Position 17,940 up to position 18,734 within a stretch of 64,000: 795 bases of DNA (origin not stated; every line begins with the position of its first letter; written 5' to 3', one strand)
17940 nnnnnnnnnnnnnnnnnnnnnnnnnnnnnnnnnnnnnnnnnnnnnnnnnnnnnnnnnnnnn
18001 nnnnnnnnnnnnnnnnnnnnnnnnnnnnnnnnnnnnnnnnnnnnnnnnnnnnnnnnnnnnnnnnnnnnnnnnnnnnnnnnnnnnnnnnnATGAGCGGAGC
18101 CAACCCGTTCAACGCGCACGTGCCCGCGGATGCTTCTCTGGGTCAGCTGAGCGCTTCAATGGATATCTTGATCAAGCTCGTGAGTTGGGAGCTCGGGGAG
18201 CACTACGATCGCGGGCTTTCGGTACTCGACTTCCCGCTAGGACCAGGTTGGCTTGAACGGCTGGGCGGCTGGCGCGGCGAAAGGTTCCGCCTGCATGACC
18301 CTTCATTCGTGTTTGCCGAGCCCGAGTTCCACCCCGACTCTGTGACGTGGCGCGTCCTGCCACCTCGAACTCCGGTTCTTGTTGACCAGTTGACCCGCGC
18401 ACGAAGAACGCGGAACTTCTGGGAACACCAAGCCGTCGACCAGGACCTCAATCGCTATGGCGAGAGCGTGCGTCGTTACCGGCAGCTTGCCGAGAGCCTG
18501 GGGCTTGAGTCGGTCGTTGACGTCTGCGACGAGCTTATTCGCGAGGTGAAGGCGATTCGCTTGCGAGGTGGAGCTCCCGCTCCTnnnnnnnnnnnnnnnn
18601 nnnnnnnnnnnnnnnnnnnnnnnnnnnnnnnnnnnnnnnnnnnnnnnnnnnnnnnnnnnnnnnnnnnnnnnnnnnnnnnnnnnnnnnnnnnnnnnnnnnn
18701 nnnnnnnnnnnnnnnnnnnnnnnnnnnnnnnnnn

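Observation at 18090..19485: Swt1-like HEPN RNase fused to a long coiled coil and tandem domain X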

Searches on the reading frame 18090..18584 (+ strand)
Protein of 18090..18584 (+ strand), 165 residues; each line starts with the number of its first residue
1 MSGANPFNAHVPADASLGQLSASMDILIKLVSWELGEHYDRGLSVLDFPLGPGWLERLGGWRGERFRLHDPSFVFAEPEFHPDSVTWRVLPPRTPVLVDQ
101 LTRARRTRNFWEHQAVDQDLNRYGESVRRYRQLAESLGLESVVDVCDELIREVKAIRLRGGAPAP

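Call 27: search_protein_representatives(protein=window:18090-18584:+)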
Query: 165 residues. Proteins with E-value up to 0.001 (for the whole library): 41; up to 1e-10: 15; up to 1e-30: 7. The best 41 are listed.
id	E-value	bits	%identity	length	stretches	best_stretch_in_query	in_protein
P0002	8.5e-74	263.1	87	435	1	31-165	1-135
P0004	9.0e-56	204.4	61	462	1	2-160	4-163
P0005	2.6e-38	147.6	50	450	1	5-160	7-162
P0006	2.0e-34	135.0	46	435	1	4-152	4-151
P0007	7.2e-34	133.1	46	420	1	3-161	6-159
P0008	2.1e-32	128.3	46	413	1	4-155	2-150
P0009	7.3e-32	126.6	47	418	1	1-146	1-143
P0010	1.3e-30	122.5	48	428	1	4-162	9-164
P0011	6.4e-29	117.0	42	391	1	1-162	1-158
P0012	1.3e-22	96.4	42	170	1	4-162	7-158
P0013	7.8e-22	93.9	41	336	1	4-162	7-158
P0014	1.1e-16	77.2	32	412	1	2-162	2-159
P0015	1.1e-12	64.1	39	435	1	20-157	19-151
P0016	1.5e-11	60.4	34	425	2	12-156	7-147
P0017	6.6e-11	58.4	32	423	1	6-152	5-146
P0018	2.6e-09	53.2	37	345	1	6-155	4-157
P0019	2.8e-09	53.0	37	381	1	14-139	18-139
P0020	3.8e-09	52.6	38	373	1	11-160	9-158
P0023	2.3e-08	50.1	39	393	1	23-141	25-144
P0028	7.0e-07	45.2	31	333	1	4-134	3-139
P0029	1.9e-06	43.8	31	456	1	10-140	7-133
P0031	3.0e-06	43.2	34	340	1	5-156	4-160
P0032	5.7e-06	42.3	33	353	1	29-162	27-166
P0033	9.7e-06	41.5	34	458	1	6-156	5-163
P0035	1.3e-05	41.1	32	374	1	5-161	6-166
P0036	3.3e-05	39.8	29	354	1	10-140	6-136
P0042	7.4e-04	35.4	29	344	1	6-156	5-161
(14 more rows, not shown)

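Call 50: search_protein_families(library=pfam, proteins=[P0018, P0028, P0031, P0032, P0035, P0042, P0033, P0019, P0023, P0029], max_evalue=1)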
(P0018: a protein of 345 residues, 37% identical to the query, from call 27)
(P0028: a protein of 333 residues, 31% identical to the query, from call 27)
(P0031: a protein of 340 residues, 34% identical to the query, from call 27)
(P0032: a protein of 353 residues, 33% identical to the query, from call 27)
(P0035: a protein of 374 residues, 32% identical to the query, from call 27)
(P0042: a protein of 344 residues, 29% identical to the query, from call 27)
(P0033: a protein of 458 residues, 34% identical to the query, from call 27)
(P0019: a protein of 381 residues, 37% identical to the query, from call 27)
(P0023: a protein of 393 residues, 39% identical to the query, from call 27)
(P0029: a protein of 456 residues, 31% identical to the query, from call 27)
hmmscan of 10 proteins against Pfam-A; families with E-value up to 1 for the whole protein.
P0018 (345 aa): 2 families
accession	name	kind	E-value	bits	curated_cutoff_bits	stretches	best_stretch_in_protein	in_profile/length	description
PF04871.18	Uso1_p115_C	-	0.86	10.3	28.4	0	182-260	9-79/121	Uso1 / p115 like vesicle tethering protein, C terminal region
PF04632.18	FUSC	-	0.96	8.4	30.9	0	137-254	227-345/660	Fusaric acid resistance protein family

P0028 (333 aa): 1 family
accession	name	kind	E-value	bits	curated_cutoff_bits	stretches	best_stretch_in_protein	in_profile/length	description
PF10805.13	DUF2730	-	0.29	11.7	24.9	0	193-240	33-80/102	Protein of unknown function (DUF2730)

P0031 (340 aa): 1 family
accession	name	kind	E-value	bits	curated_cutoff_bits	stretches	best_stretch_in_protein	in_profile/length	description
PF04508.17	Pox_A_type_inc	-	0.17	12.3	21.4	1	148-162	1-15/23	Viral A-type inclusion protein repeat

P0032 (353 aa): 5 families
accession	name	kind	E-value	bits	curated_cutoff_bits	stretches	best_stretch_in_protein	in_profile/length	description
PF18731.6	HEPN_Swt1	-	0.0016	19.1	27.5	1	25-143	2-115/115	Swt1-like HEPN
PF07471.18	Phage_Nu1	-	0.18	11.8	30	1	162-248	31-113/164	Phage DNA packaging protein Nu1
PF06005.17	ZapB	-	0.23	12.4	31.5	0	187-229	15-57/71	Cell division protein ZapB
PF01496.24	V_ATPase_I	-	0.59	8.4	30.7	1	148-253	30-124/815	V-type ATPase 116kDa subunit family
PF05262.16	Borrelia_P83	-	0.72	8.7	33.6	1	194-265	195-267/489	Borrelia P83/100 protein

P0035 (374 aa): 7 families
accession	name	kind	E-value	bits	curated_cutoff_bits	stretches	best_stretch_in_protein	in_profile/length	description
PF13472.12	Lipase_GDSL_2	-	0.054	14.4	32.9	1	266-348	106-177/178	GDSL-like Lipase/Acylhydrolase family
PF05557.18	MAD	-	0.06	12.2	30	1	180-266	26-116/661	Mitotic checkpoint protein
PF16704.10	Rab_bind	-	0.19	12.2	27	1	227-266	18-57/66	Rab binding domain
PF11795.13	DUF3322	-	0.2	12.1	22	1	81-229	17-169/190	Uncharacterized protein conserved in bacteria N-term (DUF3322)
PF11727.13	ISG65-75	-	0.2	11.3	25.1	1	165-264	33-131/281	Invariant surface glycoprotein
PF03234.19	CDC37_N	-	0.25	12.7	26.1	1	180-267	34-120/129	Cdc37 N terminal kinase binding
PF02074.21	Peptidase_M32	-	0.4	9.7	25.1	1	167-255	50-142/489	Carboxypeptidase Taq (M32) metallopeptidase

P0042 (344 aa): 5 families
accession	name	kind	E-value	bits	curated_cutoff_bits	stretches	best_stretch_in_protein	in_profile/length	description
PF25526.1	LIP-1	-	0.0044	16.8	34.1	1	162-247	44-129/250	Liprin-alpha-like coiled coil domain 2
PF00866.24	Ring_hydroxyl_B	-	0.028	14.9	27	1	249-281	51-83/144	Ring hydroxylating beta subunit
PF09559.15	Cas6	-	0.18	12.2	26.7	1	164-254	9-99/191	Cas6 Crispr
PF03961.19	FapA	-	0.21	11.6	31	1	161-245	145-236/272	Flagellar Assembly Protein A beta solenoid domain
PF22085.1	NorB_cytochrome_c-like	-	0.75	10.6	29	0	164-239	40-114/181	Nitric oxide reductase subunit B, cytochrome c-like domain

P0033 (458 aa): 12 families
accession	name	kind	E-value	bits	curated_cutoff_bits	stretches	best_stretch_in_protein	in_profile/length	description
PF04102.17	SlyX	-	0.00033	21.7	30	1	175-224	6-55/67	SlyX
PF07160.18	SKA1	-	0.0039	17.5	29.6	1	150-245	4-95/243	Spindle and kinetochore-associated protein 1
PF23991.1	DUF7310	-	0.024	15.5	40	1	171-231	22-82/83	Coiled-coil region of unknown function (DUF7310)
PF09789.14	CC149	-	0.046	13.5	30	1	159-231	48-120/316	Coiled-coil domain-containing protein 149-A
PF00038.26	Filament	-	0.085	12.9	40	1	178-247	209-278/313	Intermediate filament protein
PF06156.18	YabA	-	0.1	13.6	30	1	173-234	2-63/103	Initiation control protein YabA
PF16331.10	TolA_bind_tri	-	0.1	13.1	30.1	1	175-223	7-55/76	TolA binding protein trimerisation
PF22905.2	Hydro_N_hd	-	0.18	12.2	27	1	175-238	107-167/195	Hydrolase N-terminal helical domain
PF11559.13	ADIP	-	0.23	12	34.3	1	175-239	62-126/151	Afadin- and alpha -actinin-Binding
PF06810.17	Phage_scaffold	-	0.32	11.4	35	1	175-229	30-85/170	Phage capsid assembly scaffolding protein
PF01105.29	EMP24_GP25L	-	0.37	11.3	25.9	0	188-237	107-155/182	emp24/gp25L/p24 family/GOLD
PF20882.2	Sos7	-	0.88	10.2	27.3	0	168-202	30-64/75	Kinetochore protein Sos7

P0019 (381 aa): 1 family
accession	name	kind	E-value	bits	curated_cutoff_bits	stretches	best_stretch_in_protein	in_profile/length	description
PF24770.2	Ig-CFAP74_2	-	0.25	12.2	27.4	1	190-304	34-141/185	CFAP74 second Ig-like domain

P0023 (393 aa): 1 family
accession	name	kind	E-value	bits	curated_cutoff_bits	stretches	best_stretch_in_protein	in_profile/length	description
PF19111.5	DUF5798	-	0.13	12.9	27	1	165-203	29-66/89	Family of unknown function (DUF5798)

P0029 (456 aa): 6 families
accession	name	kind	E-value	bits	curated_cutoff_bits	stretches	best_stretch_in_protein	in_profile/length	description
PF09429.15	Wbp11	-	0.01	16.6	24.3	1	161-231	8-74/78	WW domain binding protein 11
PF04286.17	DUF445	-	0.06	13.7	33.8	1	128-257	182-314/368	Protein of unknown function (DUF445)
PF14389.11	Lzipper-MIP1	-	0.22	12.3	32.2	1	197-262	8-74/84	Leucine-zipper of ternary complex factor MIP1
PF12317.13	IFT46_B_C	-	0.37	10.9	22.2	1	173-232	96-154/211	Intraflagellar transport complex B protein 46 C terminal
PF14932.11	HAUS-augmin3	-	0.66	9.9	29.4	1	168-263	57-150/260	HAUS augmin-like complex subunit 3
PF04943.17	Pox_F11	-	0.87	9.1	24.5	0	136-232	250-349/409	Poxvirus F11 protein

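Call 62: find_encoding_contigs(protein=P0005, flank=8000, max_places=2)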
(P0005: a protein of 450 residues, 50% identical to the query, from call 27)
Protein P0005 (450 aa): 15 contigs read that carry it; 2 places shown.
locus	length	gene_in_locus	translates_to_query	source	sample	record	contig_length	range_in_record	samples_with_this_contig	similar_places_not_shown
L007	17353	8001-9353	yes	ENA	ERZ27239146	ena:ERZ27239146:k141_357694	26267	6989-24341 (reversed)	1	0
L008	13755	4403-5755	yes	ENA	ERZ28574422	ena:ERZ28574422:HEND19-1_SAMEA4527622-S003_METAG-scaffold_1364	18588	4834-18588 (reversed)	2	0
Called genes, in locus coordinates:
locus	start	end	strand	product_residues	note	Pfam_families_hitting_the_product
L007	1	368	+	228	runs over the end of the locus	-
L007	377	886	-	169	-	-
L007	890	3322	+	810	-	PF00012:HSP70, PF13181:TPR_8 (faint)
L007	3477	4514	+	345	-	PF13361:UvrD_C (weak), PF13538:UvrD_C_2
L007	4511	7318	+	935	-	PF00158:Sigma54_activat (faint), PF05496:RuvB_N (faint), PF00004:AAA, PF01078:Mg_chelatase (faint), PF07728:AAA_5 (faint), PF17866:AAA_lid_6, PF00004:AAA, PF17866:AAA_lid_6, +5 more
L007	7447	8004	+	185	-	-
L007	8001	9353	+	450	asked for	-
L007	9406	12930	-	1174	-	PF00270:DEAD (weak), PF04851:ResIII (faint), PF00176:SNF2-rel_dom, PF00271:Helicase_C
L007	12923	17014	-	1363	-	PF07669:Eco57I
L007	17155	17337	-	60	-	-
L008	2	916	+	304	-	?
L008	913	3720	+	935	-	PF00158:Sigma54_activat (faint), PF05496:RuvB_N (faint), PF00004:AAA, PF01078:Mg_chelatase (faint), PF07728:AAA_5 (faint), PF17866:AAA_lid_6, PF00004:AAA, PF17866:AAA_lid_6, +5 more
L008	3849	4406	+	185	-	-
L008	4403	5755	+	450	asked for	-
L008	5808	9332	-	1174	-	PF00270:DEAD (weak), PF04851:ResIII (faint), PF00176:SNF2-rel_dom, PF00271:Helicase_C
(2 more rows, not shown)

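Call 63: find_encoding_contigs(protein=P0015, flank=8000, max_places=2)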
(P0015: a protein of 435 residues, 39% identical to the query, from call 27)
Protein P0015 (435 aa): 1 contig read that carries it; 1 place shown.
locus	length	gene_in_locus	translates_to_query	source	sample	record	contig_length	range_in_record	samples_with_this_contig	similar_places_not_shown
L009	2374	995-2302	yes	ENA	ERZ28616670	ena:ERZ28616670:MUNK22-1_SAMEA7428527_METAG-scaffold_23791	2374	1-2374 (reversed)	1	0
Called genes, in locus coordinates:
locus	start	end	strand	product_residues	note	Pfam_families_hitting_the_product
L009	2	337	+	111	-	?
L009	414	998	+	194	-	-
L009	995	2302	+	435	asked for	-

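Call 64: find_encoding_contigs(protein=P0018, flank=8000, max_places=2)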
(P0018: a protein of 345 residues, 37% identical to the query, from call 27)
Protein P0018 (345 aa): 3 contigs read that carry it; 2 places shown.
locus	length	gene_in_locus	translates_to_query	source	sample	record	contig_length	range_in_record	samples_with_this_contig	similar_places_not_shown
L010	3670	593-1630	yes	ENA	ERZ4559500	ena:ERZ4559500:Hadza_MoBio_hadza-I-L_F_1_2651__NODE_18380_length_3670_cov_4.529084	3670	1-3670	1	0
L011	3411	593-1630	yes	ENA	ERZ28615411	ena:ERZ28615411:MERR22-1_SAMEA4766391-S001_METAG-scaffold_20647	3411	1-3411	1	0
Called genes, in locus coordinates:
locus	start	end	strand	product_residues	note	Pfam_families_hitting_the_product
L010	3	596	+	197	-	?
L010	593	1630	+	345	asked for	-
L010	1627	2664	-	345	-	PF13011:LZ_Tnp_IS481, PF13518:HTH_28, PF13565:HTH_32, PF00665:rve, PF13683:rve_3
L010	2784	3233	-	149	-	-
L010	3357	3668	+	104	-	?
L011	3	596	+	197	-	?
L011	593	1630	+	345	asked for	-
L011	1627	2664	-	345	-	PF13011:LZ_Tnp_IS481, PF13518:HTH_28, PF13565:HTH_32, PF00665:rve, PF13683:rve_3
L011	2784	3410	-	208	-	?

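Call 65: find_encoding_contigs(protein=P0020, flank=8000, max_places=2)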
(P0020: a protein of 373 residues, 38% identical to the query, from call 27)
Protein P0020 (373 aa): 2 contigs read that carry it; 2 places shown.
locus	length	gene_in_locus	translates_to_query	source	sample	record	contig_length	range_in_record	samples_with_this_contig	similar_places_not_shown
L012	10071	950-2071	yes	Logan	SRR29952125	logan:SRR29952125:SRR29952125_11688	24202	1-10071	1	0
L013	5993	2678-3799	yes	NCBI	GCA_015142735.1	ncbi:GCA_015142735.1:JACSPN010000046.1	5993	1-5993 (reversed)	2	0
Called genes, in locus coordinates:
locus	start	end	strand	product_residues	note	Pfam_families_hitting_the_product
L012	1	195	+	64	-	?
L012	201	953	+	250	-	-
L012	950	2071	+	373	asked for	-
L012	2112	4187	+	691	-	PF03235:GmrSD_N, PF07510:GmrSD_C, PF18899:DUF5655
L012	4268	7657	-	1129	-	PF13091:PLDc_2, PF00270:DEAD (faint), PF04851:ResIII (faint), PF00176:SNF2-rel_dom, PF00271:Helicase_C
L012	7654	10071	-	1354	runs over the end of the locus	PF07669:Eco57I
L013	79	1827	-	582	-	PF13289:SIR2_2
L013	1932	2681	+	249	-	-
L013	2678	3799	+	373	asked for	-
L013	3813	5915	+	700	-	PF03235:GmrSD_N, PF07510:GmrSD_C, PF18899:DUF5655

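Call 66: find_encoding_contigs(protein=P0036, flank=8000, max_places=2)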
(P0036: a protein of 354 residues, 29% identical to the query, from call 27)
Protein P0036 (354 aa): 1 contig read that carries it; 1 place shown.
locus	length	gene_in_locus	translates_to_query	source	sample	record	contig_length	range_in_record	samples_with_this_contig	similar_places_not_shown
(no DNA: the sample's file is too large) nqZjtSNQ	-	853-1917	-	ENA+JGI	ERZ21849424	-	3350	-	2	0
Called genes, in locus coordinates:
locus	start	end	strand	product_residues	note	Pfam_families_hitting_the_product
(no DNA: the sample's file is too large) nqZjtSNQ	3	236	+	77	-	?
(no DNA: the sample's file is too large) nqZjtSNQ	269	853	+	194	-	-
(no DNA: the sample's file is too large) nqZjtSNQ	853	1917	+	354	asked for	-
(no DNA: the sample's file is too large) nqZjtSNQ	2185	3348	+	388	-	?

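Call 73: search_solved_structures(query=A4, max_evalue=10)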
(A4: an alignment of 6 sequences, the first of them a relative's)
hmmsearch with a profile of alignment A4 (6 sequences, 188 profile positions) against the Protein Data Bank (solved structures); distinct sequences matched with E-value up to 10: 1.
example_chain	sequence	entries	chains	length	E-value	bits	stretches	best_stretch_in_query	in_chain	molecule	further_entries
7ddm_A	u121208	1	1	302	0.85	12.3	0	39-88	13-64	Beta-lactamase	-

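Call 88: search_protein_families(library=pfam, proteins=[L007:890-3319:+], max_evalue=0.01)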
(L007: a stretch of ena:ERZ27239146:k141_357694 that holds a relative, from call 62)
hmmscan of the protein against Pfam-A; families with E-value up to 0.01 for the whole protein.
L007:890-3319:+ (810 aa): 10 families
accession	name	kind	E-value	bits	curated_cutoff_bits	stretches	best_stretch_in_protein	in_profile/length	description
PF00012.26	HSP70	-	8.2e-34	117.2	20.6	2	23-306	1-270/599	Hsp70 protein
PF13181.12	TPR_8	-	5.1e-06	26.7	25.7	0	612-638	2-28/34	Tetratricopeptide repeat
PF13424.12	TPR_12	-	0.0013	19.3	30.1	0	609-638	43-72/77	Tetratricopeptide repeat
PF14559.12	TPR_19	-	0.0014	19.4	25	0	610-649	24-63/68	Tetratricopeptide repeat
PF06723.19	MreB_Mbl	-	0.0015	17.9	27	0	129-229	74-164/327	MreB/Mbl protein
PF07719.23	TPR_2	-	0.002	18.6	27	0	611-638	1-28/34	Tetratricopeptide repeat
PF20308.4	TPR-S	-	0.0023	18.9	27.6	0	684-743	22-79/102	Tetratricopeptide Repeats-Sensor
PF13428.12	TPR_14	-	0.0031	18.5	23.5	0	611-648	1-38/44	Tetratricopeptide repeat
PF25062.1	ARM_TT21_N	-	0.0044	17.2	40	0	591-713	78-200/222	Tetratricopeptide repeat protein 21 N-terminal ARM repeat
PF13174.12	TPR_6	-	0.0065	17.5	26.3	0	613-638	2-27/33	Tetratricopeptide repeat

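Call 97: search_protein_families(library=padloc, proteins=[window:18090-18575:+, P0032, P0020, L007:7447-8001:+, L012:201-950:+], max_evalue=0.01)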
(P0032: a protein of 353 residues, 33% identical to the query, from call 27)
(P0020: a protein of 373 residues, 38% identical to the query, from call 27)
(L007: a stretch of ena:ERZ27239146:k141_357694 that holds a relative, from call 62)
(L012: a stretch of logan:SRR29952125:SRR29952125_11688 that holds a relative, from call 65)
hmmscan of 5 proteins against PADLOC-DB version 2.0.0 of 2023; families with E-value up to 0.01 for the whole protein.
window:18090-18575:+ (162 aa): 0 families

P0032 (353 aa): 0 families

P0020 (373 aa): 0 families

L007:7447-8001:+ (185 aa): 0 families

L012:201-950:+ (250 aa): 0 families

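Call 107: search_protein_families(library=phrogs, proteins=[L007:7447-8001:+, L012:201-950:+, window:18090-18575:+, P0032], max_evalue=0.01)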
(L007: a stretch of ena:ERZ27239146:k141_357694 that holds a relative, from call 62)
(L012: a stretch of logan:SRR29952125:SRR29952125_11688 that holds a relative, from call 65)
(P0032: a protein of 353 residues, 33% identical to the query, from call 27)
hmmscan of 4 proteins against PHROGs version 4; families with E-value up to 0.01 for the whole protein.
L007:7447-8001:+ (185 aa): 0 families

L012:201-950:+ (250 aa): 0 families

window:18090-18575:+ (162 aa): 0 families

P0032 (353 aa): 0 families

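Call 108: find_homologous_proteins(query=A4, max_evalue=0.001)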
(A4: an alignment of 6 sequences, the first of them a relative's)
Query A4 (6 sequences) (185 aa, profile of the alignment): 8 proteins with E <= 0.001 among 8000 candidates.
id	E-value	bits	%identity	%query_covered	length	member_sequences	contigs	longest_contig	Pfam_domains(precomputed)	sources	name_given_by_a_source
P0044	6.1e-74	266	100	100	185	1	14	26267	-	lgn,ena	-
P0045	2.3e-66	241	31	59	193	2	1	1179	-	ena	-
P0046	2.2e-46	176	45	99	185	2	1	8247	-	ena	-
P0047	8.2e-46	174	46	99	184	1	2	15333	-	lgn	-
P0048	9.8e-46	174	45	99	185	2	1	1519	-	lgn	-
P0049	1.8e-45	173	43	99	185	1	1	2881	-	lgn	-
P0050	1.5e-41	160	35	98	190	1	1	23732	-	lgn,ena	-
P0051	5.4e-39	152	32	97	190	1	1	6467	-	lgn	-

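Call 109: find_encoding_contigs(protein=P0050, flank=9000, max_places=1)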
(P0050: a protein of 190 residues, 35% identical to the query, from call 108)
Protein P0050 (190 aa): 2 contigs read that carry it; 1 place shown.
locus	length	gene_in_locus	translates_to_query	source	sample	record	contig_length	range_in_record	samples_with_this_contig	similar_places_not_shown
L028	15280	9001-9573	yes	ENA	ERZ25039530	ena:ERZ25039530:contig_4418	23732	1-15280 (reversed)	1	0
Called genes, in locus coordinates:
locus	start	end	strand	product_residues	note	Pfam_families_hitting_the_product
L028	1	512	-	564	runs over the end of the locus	-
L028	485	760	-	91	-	-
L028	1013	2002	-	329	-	-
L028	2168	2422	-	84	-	-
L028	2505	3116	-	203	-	-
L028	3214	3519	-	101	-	-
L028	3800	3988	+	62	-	-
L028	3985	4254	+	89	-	-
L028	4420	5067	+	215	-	-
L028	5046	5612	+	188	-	-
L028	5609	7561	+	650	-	PF02384:N6_Mtase (faint)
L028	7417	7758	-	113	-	-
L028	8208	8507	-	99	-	-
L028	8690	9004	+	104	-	PF18135:Type_ISP_C (weak)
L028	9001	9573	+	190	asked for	-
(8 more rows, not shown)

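Call 110: find_encoding_contigs(protein=P0047, flank=9000, max_places=1)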
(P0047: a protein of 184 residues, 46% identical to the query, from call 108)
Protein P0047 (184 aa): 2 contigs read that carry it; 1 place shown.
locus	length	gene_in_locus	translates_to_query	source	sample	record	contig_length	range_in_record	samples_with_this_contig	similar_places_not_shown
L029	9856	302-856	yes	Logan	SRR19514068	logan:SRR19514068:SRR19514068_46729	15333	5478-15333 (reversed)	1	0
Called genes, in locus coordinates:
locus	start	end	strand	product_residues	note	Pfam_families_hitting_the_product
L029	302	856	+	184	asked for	-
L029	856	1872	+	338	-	-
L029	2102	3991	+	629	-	-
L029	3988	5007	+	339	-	-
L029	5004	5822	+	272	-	PF19866:DUF6339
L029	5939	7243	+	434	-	PF00145:DNA_methylase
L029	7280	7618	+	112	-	PF03852:Vsr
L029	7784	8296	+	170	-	-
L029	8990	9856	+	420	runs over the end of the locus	PF00145:DNA_methylase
